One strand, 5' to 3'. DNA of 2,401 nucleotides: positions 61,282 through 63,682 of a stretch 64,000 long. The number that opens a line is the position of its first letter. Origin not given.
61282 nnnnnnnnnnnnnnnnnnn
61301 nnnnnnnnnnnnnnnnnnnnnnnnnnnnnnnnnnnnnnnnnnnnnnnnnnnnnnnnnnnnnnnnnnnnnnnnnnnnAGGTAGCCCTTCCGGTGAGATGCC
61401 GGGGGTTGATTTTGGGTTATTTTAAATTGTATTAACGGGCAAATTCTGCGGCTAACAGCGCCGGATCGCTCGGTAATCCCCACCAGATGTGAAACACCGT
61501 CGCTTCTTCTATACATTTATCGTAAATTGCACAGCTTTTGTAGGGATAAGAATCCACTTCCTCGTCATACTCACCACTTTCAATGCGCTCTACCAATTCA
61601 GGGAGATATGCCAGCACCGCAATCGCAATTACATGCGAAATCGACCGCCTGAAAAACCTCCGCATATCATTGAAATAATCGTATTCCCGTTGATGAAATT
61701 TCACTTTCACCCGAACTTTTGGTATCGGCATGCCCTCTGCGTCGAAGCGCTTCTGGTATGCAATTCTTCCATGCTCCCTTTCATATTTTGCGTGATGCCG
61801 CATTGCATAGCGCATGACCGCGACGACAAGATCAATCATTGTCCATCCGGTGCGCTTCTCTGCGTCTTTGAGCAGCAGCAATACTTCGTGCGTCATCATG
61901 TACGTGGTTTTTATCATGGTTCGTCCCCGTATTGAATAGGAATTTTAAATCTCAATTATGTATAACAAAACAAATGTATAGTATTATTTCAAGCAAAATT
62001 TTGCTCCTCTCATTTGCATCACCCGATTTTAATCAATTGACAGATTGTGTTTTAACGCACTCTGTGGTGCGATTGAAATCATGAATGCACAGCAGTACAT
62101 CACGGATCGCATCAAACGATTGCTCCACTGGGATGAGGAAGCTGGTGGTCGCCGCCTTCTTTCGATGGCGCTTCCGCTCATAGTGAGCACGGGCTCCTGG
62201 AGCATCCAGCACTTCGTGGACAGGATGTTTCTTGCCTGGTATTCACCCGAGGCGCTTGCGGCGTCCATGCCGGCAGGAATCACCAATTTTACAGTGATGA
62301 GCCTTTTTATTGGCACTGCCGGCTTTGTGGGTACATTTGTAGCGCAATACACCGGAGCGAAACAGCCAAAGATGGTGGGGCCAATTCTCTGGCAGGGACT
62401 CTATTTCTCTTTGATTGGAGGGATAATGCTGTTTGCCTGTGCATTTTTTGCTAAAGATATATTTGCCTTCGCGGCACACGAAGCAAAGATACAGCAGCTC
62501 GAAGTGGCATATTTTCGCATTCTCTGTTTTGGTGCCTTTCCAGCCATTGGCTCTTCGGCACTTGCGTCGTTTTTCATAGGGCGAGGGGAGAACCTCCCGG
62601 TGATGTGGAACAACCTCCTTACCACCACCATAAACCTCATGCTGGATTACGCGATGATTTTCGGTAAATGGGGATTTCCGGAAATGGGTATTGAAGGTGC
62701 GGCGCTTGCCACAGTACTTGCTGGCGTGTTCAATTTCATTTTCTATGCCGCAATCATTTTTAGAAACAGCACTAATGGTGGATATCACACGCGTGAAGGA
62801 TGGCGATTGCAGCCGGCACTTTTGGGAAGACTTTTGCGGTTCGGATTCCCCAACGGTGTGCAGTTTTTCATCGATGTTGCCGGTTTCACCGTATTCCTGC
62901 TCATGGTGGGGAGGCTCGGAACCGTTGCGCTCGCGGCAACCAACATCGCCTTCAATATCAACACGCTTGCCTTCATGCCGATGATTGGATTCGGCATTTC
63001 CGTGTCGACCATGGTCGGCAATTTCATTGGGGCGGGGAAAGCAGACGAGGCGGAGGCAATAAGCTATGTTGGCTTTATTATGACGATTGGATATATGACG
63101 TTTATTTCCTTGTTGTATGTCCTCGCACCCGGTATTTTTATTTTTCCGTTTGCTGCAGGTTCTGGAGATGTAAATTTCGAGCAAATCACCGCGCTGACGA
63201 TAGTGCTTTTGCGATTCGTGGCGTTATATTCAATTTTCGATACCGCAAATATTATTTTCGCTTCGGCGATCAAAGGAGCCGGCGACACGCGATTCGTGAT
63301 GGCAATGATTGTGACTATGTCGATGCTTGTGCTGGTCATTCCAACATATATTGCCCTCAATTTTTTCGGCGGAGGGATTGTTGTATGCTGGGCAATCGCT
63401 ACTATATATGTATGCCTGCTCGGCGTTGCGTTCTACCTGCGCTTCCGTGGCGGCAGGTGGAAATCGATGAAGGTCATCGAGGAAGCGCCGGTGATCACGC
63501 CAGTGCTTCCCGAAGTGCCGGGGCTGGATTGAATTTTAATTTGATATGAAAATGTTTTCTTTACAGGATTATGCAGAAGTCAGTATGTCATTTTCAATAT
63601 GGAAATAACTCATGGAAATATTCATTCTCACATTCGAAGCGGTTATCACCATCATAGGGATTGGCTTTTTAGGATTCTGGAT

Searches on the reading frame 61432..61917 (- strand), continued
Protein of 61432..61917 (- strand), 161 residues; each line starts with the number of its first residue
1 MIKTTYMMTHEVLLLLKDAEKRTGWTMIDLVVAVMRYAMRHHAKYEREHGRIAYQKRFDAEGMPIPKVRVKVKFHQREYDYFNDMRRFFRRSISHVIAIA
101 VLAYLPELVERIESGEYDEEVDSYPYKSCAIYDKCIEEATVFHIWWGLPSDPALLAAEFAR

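Call 71: fold_search(model_id=the predicted structure, library=viral)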
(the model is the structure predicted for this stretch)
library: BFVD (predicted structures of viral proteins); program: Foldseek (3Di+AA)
matches with E <= 10: 204; with E <= 0.001: 0
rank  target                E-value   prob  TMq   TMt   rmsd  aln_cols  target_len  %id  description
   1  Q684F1                6.2e-03  1.00  0.43  0.28   6.1       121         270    9  (no name in the UniProt tables at hand)
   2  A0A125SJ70            6.6e-03  1.00  0.46  0.67   5.9       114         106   17  (no name in the UniProt tables at hand)
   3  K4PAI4                7.0e-03  1.00  0.48  0.63   4.0       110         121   15  Ribbon-helix-helix protein CopG domain-containing protein [Sulfolobales Mexican rod-shaped virus 1]
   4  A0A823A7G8            9.4e-03  1.00  0.43  0.57   6.2       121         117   15  (no name in the UniProt tables at hand)
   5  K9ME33                1.1e-02  1.00  0.48  0.24   5.0       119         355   17  (no name in the UniProt tables at hand)
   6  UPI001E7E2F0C         1.1e-02  1.00  0.42  0.50   5.7       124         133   15  (no name look-up for this kind of identifier)
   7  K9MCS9                1.1e-02  1.00  0.49  0.66   8.8       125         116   10  (no name in the UniProt tables at hand)
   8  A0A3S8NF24            1.2e-02  1.00  0.47  0.66   4.8       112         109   11  Ribbon-helix-helix domain [Sulfolobales Beppu filamentous virus 3]
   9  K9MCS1                1.3e-02  1.00  0.48  0.24   5.1       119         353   13  (no name in the UniProt tables at hand)
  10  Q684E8                1.4e-02  1.00  0.47  0.25   5.8       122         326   14  (no name in the UniProt tables at hand)
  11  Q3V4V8                2.3e-02  1.00  0.44  0.38   5.3       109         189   20  Putative zinc finger protein ORF189 [Acidianus two-tailed virus]
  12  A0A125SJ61            2.5e-02  0.99  0.41  0.31   7.4       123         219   15  (no name in the UniProt tables at hand)
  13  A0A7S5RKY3            3.7e-02  1.00  0.43  0.67   5.1       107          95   13  (no name in the UniProt tables at hand)
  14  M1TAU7                3.7e-02  1.00  0.46  0.66   4.4       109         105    7  (no name in the UniProt tables at hand)
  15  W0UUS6                4.5e-02  0.97  0.38  0.55   9.7       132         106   12  (no name in the UniProt tables at hand)
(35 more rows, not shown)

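Call 72: search_protein_families(library=pfam, alignment_id=A3, max_evalue=10)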
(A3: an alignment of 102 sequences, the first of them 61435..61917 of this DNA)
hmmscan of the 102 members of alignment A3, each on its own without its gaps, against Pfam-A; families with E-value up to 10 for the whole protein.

A. member 1, window:61435-61917:- (161 aa): 0 families

B. families by the number of members that match (of 102 scanned): 75 families (the first 25 are shown)
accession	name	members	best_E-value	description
PF19891.5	DUF6364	16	6.6e-06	Family of unknown function (DUF6364)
PF12651.13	RHH_3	16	0.00054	Ribbon-helix-helix domain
PF01402.27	RHH_1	14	0.00014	Ribbon-helix-helix protein, copG family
PF07878.17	RHH_5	11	0.0038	CopG-like RHH_1 or ribbon-helix-helix domain, RHH_5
PF19807.5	DUF6290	5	0.034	Family of unknown function (DUF6290)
PF13467.12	RHH_4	2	0.0021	Ribbon-helix-helix domain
PF05774.16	Herpes_heli_pri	2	0.0035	Herpesvirus helicase-primase complex component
PF14005.11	YpjP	2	0.0079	YpjP-like protein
PF08853.16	DUF1823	2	0.0081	Domain of unknown function (DUF1823)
PF10003.15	DUF2244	2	0.024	Integral membrane protein (DUF2244)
PF07261.16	DnaB_2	2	0.03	Replication initiation and membrane attachment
PF25469.1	HTH_NWD1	2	0.033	NWD1-like, winged helix-turn-helix domain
PF13957.12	YafO_toxin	2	0.037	Toxin YafO, type II toxin-antitoxin system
PF07328.17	VirD1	2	0.11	T-DNA border endonuclease VirD1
PF06061.16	Baculo_ME53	1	0.0013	Baculoviridae ME53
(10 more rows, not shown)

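Call 83: find_encoding_contigs(protein=P0033, flank=7000, max_places=3)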
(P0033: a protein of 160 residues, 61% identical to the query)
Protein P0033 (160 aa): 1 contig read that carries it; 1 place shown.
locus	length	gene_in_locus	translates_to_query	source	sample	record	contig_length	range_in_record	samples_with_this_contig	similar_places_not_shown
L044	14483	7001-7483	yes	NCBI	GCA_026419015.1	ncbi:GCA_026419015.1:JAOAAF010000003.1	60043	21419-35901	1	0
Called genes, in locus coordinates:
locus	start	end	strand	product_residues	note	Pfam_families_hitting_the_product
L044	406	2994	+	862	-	PF13205:Big_5, PF08309:LVIVD, PF09826:Beta_propel (faint), PF08309:LVIVD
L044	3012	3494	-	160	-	PF01967:MoaC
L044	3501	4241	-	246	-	PF01066:CDP-OH_P_transf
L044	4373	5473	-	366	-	PF01820:Dala_Dala_lig_N, PF02786:CPSase_L_D2, PF02222:ATP-grasp, PF07478:Dala_Dala_lig_C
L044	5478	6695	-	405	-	PF00696:AA_kinase, PF01842:ACT, PF22468:ACT_9, PF13840:ACT_7, PF22468:ACT_9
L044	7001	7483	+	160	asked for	-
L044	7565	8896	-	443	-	-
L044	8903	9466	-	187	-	-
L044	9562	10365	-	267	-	PF01416:PseudoU_synth_1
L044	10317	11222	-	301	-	PF09986:DUF2225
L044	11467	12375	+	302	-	-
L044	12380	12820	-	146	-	PF01196:Ribosomal_L17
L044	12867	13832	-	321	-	PF01193:RNA_pol_L, PF01000:RNA_pol_A_bac, PF03118:RNA_pol_A_CTD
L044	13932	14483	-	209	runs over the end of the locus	PF00163:Ribosomal_S4, PF01479:S4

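Call 86: find_related_loci(query=window:61432-61917:-, collection=viral_contigs, flank=3000)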
Query window:61432-61917:- (161 aa) in viral_contigs; peptide patterns used: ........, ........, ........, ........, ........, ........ (x = any residue, [..] = any of these).
1 stretches matched a pattern, but none encodes a relative of the query by tblastn (E <= 1e-3).

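Call 87: find_related_loci(query=window:61432-61917:-, collection=metagenome_contigs, flank=3000)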
Query window:61432-61917:- (161 aa) in metagenome_contigs; peptide patterns used: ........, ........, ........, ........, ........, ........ (x = any residue, [..] = any of these).
63 stretches matched a pattern, but none encodes a relative of the query by tblastn (E <= 1e-3).

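Call 98: find_encoding_contigs(protein=P0194, flank=1500, max_places=1)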
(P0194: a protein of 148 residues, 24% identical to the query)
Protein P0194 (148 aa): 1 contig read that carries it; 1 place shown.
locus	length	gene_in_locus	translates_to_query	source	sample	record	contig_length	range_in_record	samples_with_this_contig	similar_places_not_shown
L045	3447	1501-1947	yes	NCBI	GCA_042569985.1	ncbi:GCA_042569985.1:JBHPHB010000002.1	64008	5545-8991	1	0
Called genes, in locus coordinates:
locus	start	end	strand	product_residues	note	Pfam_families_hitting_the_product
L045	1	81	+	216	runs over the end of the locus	PF13510:Fer2_4, PF00037:Fer4 (faint), PF13237:Fer4_10 (faint), PF22117:Fer4_Nqo3, PF12838:Fer4_7, PF14697:Fer4_21 (weak)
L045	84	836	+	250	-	PF07992:Pyr_redox_2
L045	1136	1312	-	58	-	PF00037:Fer4, PF12797:Fer4_2 (weak), PF13237:Fer4_10, PF14697:Fer4_21, PF12800:Fer4_4 (weak), PF12838:Fer4_7, PF13187:Fer4_9, PF13484:Fer4_16 (weak), +5 more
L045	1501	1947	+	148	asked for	-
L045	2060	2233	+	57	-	-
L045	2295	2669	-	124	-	PF00011:HSP20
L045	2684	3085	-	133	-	PF00011:HSP20, PF17886:ArsA_HSP20 (weak)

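Call 99: find_encoding_contigs(protein=P0195, flank=1500, max_places=1)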
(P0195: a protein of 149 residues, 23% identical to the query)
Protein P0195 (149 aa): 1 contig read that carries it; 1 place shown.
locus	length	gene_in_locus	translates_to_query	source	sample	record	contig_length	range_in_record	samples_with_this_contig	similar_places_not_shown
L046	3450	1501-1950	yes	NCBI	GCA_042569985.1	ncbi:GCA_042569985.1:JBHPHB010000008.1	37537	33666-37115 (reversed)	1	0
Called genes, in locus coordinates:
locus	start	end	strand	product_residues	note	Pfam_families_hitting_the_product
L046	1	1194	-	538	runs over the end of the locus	PF13585:CHU_C (weak)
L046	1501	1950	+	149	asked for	-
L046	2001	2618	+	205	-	-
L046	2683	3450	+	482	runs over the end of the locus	PF10026:DUF2268 (weak)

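Call 100: find_encoding_contigs(protein=P0178, flank=1500, max_places=1)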
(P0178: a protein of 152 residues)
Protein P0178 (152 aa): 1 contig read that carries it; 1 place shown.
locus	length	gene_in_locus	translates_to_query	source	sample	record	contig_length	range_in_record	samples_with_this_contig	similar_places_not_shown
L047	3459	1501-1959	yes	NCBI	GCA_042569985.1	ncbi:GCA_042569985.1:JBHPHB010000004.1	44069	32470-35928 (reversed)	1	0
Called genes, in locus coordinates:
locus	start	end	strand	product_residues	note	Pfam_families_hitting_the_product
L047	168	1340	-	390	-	PF07690:MFS_1, PF12832:MFS_1_like, PF07690:MFS_1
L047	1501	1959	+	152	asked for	-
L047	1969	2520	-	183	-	PF00588:SpoU_methylase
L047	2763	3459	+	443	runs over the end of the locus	PF02120:Flg_hook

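Call 101: find_encoding_contigs(protein=P0201, flank=1500, max_places=1)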
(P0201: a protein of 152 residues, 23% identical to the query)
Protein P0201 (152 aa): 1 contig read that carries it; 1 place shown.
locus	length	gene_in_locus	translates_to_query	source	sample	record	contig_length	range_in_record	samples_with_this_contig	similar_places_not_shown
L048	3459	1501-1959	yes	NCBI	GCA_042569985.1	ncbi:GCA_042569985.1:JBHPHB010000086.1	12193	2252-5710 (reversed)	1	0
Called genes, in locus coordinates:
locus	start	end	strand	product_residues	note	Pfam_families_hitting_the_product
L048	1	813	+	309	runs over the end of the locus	PF03783:CsgG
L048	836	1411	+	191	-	-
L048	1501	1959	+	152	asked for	-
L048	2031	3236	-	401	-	PF00108:Thiolase_N, PF02803:Thiolase_C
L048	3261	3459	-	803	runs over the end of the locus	PF02737:3HCDH_N, PF00725:3HCDH, PF00378:ECH_1, PF16113:ECH_2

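Call 104: find_encoding_contigs(protein=P0202, flank=1200, max_places=1)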
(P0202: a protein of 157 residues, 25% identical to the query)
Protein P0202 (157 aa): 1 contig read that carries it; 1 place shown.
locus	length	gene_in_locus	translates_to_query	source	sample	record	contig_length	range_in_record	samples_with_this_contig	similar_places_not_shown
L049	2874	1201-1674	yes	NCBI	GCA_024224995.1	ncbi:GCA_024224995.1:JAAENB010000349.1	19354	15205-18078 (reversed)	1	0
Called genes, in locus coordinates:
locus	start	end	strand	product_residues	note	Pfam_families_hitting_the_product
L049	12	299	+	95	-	-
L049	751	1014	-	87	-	-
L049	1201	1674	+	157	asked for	-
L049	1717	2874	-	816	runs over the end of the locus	PF00270:DEAD, PF04851:ResIII (weak), PF00271:Helicase_C, PF22982:WHD_HRQ1, PF09369:MZB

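Call 105: find_encoding_contigs(protein=P0210, flank=1200, max_places=1)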
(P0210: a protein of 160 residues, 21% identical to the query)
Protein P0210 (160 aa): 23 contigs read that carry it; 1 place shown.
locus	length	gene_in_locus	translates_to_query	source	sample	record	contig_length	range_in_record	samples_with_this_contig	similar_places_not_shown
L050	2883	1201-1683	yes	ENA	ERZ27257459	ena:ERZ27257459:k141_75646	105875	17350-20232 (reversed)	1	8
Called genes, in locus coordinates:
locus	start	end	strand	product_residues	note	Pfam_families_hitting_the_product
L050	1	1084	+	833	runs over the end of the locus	PF00270:DEAD, PF00271:Helicase_C, PF08482:HrpB_C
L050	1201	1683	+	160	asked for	-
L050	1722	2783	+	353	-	PF19346:DUF5924, PF11141:DUF2914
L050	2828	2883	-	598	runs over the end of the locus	PF00501:AMP-binding, PF23562:AMP-binding_C_3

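Call 106: find_encoding_contigs(protein=P0193, flank=1200, max_places=1)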
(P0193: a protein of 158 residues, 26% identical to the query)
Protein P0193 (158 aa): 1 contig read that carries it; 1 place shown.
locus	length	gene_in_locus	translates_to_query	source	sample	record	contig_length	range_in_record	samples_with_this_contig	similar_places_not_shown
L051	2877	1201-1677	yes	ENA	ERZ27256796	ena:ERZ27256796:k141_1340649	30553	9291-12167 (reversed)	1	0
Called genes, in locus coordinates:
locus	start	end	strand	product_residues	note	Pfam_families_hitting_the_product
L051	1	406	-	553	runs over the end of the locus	PF05378:Hydant_A_N, PF14450:FtsA (faint), PF01968:Hydantoinase_A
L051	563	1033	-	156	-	-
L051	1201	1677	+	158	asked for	-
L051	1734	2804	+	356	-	PF28316:Lsa36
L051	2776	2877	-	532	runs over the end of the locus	PF00015:MCPsignal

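Call 107: find_encoding_contigs(protein=P0139, flank=1200, max_places=1)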
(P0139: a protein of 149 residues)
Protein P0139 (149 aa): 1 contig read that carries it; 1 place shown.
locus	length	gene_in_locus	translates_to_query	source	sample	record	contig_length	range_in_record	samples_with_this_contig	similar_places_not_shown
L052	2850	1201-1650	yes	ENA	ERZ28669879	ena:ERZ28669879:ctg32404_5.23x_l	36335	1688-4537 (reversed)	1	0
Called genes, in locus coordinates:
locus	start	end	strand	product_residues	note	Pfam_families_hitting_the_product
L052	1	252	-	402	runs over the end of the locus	PF13183:Fer4_8 (faint), PF12838:Fer4_7 (faint), PF14697:Fer4_21 (faint), PF00037:Fer4 (faint), PF13237:Fer4_10 (weak)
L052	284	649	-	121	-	PF02085:Cytochrom_CIII, PF14522:Cytochrome_C7 (faint)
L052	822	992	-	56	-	PF00037:Fer4, PF13237:Fer4_10, PF14697:Fer4_21, PF12838:Fer4_7, PF13187:Fer4_9, PF13484:Fer4_16 (weak), PF25160:LdpA_Fe-S-bd (weak), PF00037:Fer4, +5 more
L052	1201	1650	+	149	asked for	-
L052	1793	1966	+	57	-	-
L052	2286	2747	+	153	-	PF01467:CTP_transf_like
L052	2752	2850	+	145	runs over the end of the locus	-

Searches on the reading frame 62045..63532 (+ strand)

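Call 20: search_protein_families(library=pfam, proteins=[window:62045-63532:+], max_evalue=0.00001)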
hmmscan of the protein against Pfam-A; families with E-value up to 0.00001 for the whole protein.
window:62045-63532:+ (495 aa): 1 family
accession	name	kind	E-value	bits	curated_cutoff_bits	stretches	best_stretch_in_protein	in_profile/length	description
PF01554.23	MatE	-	9.4e-38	129.9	24.9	2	271-434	3-159/161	MatE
